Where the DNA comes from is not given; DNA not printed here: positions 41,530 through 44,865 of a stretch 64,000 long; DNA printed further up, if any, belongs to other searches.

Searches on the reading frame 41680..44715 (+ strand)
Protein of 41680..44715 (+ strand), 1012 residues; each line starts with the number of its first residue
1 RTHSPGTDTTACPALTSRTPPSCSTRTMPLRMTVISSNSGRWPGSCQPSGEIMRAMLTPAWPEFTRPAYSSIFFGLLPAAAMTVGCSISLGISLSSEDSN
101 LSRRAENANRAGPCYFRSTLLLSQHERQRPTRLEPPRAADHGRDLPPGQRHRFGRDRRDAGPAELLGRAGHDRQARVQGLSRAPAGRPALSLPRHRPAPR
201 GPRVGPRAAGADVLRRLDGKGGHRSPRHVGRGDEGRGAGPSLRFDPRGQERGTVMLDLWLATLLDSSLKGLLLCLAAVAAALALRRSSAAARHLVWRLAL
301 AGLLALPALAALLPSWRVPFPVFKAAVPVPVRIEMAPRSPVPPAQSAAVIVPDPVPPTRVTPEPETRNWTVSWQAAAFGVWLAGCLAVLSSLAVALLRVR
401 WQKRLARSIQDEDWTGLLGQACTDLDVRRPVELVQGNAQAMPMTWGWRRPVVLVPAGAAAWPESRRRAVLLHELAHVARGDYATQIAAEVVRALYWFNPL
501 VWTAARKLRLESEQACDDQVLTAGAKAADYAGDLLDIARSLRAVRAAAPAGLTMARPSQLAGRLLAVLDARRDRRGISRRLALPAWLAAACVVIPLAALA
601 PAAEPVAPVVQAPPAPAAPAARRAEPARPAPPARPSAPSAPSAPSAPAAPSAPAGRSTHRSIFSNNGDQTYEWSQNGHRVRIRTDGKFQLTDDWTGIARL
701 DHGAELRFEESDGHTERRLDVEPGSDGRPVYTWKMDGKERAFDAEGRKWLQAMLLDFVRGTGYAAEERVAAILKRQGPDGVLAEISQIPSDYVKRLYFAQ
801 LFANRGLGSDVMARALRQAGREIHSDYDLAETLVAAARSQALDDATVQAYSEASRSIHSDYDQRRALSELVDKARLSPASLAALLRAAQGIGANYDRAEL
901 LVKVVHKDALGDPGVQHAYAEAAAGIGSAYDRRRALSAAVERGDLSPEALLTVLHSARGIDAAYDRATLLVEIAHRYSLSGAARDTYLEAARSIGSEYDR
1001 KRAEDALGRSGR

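Call 42: search_protein_families(library=pfam, proteins=[window:41680-44715:+], max_evalue=0.00001)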
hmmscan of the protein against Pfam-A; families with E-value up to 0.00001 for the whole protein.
window:41680-44715:+ (1012 aa): 1 family
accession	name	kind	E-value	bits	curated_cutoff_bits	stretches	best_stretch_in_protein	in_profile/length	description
PF05569.17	Peptidase_M56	-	3.7e-33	115.4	31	1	263-566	3-295/296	BlaR1 peptidase M56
